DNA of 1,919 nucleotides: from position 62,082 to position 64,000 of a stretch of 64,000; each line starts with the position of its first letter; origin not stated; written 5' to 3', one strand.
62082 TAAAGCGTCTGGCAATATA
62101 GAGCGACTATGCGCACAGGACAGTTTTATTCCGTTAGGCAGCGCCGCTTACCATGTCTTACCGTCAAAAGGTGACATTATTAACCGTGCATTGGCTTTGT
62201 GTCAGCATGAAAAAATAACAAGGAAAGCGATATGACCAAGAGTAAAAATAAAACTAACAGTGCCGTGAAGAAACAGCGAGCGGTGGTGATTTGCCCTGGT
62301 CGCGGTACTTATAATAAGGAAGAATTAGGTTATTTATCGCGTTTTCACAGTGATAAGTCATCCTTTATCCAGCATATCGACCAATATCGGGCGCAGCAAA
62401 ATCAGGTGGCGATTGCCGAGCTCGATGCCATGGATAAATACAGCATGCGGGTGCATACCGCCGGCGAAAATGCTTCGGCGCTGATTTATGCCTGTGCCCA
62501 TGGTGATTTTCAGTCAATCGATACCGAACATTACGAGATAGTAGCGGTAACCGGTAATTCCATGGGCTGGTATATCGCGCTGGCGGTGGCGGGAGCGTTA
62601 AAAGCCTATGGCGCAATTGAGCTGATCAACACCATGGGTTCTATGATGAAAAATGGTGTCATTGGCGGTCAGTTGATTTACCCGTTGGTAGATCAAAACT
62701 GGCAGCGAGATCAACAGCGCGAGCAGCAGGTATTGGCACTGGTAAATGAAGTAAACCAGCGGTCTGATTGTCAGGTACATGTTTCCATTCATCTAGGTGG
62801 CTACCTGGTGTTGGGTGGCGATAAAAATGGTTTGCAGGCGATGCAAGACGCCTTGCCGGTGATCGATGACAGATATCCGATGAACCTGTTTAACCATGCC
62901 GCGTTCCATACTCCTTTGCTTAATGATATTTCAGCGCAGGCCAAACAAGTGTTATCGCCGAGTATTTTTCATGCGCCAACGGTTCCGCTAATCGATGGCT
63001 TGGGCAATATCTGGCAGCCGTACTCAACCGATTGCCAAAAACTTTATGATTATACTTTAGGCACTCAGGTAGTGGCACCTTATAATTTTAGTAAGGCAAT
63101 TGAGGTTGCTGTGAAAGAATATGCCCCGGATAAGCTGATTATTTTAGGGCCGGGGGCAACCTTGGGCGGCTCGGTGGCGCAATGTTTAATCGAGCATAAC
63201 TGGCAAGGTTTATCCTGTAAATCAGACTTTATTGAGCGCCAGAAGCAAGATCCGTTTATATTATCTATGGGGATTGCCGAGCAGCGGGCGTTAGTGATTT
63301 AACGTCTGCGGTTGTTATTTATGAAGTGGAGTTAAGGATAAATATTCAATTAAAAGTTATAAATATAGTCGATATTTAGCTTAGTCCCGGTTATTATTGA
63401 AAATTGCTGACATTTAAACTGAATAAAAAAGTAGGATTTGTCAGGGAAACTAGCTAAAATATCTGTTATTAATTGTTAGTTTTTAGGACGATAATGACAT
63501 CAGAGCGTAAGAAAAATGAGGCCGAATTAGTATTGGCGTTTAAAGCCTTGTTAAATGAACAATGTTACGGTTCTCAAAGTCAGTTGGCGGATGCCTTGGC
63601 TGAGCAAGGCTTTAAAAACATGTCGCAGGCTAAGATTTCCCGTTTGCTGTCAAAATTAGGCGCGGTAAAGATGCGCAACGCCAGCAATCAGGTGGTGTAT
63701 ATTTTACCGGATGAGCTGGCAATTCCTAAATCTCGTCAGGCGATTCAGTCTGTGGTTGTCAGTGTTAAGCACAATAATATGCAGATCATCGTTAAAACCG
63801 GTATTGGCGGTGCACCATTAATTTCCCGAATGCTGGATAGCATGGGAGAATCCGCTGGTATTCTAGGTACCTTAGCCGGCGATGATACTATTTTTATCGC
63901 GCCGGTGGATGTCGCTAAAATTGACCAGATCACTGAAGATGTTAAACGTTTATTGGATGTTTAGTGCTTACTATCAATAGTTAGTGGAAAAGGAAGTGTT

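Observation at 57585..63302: Candidate E2-less 2-oxoacid dehydrogenase system: LysR + glutaryl-CoA dehydrogenase + fused E1alpha-beta + FabD-like acyltransferase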

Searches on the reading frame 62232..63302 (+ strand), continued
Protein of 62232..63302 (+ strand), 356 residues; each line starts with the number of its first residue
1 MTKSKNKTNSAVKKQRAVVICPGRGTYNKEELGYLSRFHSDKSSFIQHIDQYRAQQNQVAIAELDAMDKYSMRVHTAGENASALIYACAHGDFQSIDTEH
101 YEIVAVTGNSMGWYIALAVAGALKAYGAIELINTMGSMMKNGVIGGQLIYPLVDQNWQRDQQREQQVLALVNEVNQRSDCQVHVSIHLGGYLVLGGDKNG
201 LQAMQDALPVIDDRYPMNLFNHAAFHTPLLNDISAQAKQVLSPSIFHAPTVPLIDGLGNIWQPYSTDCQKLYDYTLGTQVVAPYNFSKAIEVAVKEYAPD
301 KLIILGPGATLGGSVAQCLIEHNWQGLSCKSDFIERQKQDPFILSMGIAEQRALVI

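Call 88: search_protein_families(library=pfam, proteins=[L061:10159-11271:-, L061:11634-12581:+, L061:12660-14147:+, L061:14683-15867:+, L052:9268-10584:-, L059:9606-11729:-, L059:12142-13128:-, L052:908-2281:-, L061:9240-9656:+])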
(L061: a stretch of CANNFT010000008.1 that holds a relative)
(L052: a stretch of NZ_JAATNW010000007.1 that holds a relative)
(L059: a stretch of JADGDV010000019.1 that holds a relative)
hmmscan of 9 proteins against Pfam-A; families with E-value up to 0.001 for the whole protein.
L061:10159-11271:- (370 aa): 1 family
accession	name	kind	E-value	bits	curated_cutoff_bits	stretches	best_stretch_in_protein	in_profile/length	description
PF03372.29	Exo_endo_phos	-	1.6e-36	126.5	24.5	1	112-319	1-225/225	Endonuclease/Exonuclease/phosphatase family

L061:11634-12581:+ (315 aa): 1 family
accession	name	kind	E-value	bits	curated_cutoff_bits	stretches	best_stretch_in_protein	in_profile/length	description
PF00230.25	MIP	-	2.6e-59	201.1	25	1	41-288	4-222/222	Major intrinsic protein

L061:12660-14147:+ (495 aa): 2 families
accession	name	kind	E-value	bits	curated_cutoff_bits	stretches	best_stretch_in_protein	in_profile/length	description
PF00370.27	FGGY_N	-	8e-87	291.3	28.8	1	5-252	1-245/245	FGGY family of carbohydrate kinases, N-terminal domain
PF02782.22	FGGY_C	-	5.6e-46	157.3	27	1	262-450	2-197/198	FGGY family of carbohydrate kinases, C-terminal domain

L061:14683-15867:+ (394 aa): 10 families
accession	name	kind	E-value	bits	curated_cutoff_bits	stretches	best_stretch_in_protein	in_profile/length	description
PF02222.28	ATP-grasp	-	2.8e-57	193.7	27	1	122-301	2-179/179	ATP-grasp domain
PF21244.3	PurT_C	-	9.5e-30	102.4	26.7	1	322-390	1-68/68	PurT, C-terminal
PF22660.2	RS_preATP-grasp-like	-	1.6e-10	41.6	27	1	16-110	4-95/98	Ribonucleotide synthetase preATP-grasp domain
PF07478.18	Dala_Dala_lig_C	-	2.5e-08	34.1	24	1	142-285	28-176/204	D-ala D-ala ligase C-terminus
PF02786.22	CPSase_L_D2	-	6.9e-06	26.2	19.8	1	134-215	22-105/211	Carbamoyl-phosphate synthase L chain, ATP binding domain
PF01370.27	Epimerase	-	1.2e-05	25.2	20.9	1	20-82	6-70/240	NAD dependent epimerase/dehydratase family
PF02826.25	2-Hacid_dh_C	-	4.3e-05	23.4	25.1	1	12-50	35-73/178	D-isomer specific 2-hydroxyacid dehydrogenase, NAD binding domain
PF01071.24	GARS_A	-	0.00013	22.3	27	0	124-211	11-100/194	Phosphoribosylglycinamide synthetase, ATP-grasp (A) domain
PF02655.19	ATP-grasp_3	-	0.00022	21.8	23.2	0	151-286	32-158/160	ATP-grasp domain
PF21360.3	PylC-like_N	-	0.00025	21.6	27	0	17-86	2-76/96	PylC-like, N-terminal domain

L052:9268-10584:- (438 aa): 6 families
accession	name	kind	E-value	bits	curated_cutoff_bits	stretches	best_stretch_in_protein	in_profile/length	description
PF00015.26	MCPsignal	-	2.8e-34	118.9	34.6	1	293-433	6-146/172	Methyl-accepting chemotaxis protein (MCP) signalling domain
PF13426.13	PAS_9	-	1.7e-25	89.7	27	2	164-257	9-102/103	PAS domain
PF08447.18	PAS_3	-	4.6e-21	75.3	25.6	2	47-132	2-88/89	PAS fold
PF08448.16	PAS_4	-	2.1e-19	70.2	23.1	2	157-258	6-107/110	PAS fold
PF00989.32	PAS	-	7.1e-11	42.5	22.6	2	42-127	19-104/113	PAS fold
PF13188.13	PAS_8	-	0.00092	19.5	21.8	0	148-199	5-52/65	PAS domain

L059:9606-11729:- (707 aa): 2 families
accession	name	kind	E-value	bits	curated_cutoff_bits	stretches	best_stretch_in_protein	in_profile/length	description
PF04734.18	Ceramidase_alk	-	3.8e-182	606.9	32.1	1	52-532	1-509/509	Neutral/alkaline non-lysosomal ceramidase, N-terminal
PF17048.11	Ceramidse_alk_C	-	6.5e-48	163.1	30.5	1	562-705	20-168/169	Neutral/alkaline non-lysosomal ceramidase, C-terminal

L059:12142-13128:- (328 aa): 0 families

L052:908-2281:- (457 aa): 3 families
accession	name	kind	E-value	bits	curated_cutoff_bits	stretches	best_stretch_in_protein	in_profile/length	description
PF04389.22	Peptidase_M28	-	5.3e-22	78.9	21.3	1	116-322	2-169/193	Peptidase family M28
PF01546.33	Peptidase_M20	-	3e-05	24.5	24.6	1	149-213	29-97/206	Peptidase family M20/M25/M40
PF00041.27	fn3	-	0.00022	21.8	25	1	363-443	1-75/84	Fibronectin type III domain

L061:9240-9656:+ (138 aa): 0 families

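Call 90: search_protein_families(library=pfam, proteins=[L049:988-1956:+], max_evalue=0.01)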
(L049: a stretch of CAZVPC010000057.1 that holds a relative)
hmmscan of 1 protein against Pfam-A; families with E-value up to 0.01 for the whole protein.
L049:988-1956:+ (322 aa): 4 families
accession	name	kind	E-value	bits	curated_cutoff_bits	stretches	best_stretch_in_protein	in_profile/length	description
PF02771.21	Acyl-CoA_dh_N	-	1.4e-39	135.4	22.9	1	19-131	1-113/113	Acyl-CoA dehydrogenase, N-terminal domain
PF00441.29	Acyl-CoA_dh_1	-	3.3e-24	86.2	22.4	1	191-314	25-148/150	Acyl-CoA dehydrogenase, C-terminal domain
PF08028.16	Acyl-CoA_dh_2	-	9.1e-05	23.2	22.7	1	192-303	11-132/134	Acyl-CoA dehydrogenase, C-terminal domain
PF02770.24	Acyl-CoA_dh_M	-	0.0028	18.2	33.3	1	135-157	1-23/97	Acyl-CoA dehydrogenase, middle domain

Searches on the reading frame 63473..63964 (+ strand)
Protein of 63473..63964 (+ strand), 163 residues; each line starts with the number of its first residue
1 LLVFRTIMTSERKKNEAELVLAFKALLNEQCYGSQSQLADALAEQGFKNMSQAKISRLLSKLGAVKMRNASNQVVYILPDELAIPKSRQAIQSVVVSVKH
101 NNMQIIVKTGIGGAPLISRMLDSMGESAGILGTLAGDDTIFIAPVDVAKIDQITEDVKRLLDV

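Call 3: search_protein_families(library=pfam, proteins=[window:63473-63964:+])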
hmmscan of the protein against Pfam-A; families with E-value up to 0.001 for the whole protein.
window:63473-63964:+ (163 aa): 2 families
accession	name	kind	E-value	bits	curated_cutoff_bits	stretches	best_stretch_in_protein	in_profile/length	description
PF01316.27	Arg_repressor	-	5.1e-17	61.8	27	1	18-82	5-68/70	Arginine repressor, DNA binding domain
PF02863.23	Arg_repressor_C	-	2.7e-16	59.6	25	1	92-158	2-67/68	Arginine repressor, C-terminal domain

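Call 4: search_protein_families(library=ncbifam, proteins=[window:63473-63964:+])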
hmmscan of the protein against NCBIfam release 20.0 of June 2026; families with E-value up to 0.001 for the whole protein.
window:63473-63964:+ (163 aa): 5 families
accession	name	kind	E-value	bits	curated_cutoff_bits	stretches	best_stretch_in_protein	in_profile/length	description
NF003457.0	PRK05066.1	equivalog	5.6e-61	204.7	194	1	13-162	4-153/156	transcriptional regulator ArgR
TIGR01529.1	argR_whole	equivalog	8.7e-33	113.4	130.45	1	21-161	5-146/146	arginine repressor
NF002880.0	PRK03341.1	equivalog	6.3e-19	68.2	200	1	24-157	23-163/170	arginine repressor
NF001680.0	PRK00441.1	equivalog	2.7e-16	60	184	1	27-161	13-148/150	arginine repressor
NF003281.1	PRK04280.1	equivalog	9.6e-14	51.8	182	1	24-160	10-147/148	transcriptional regulator AhrC/ArgR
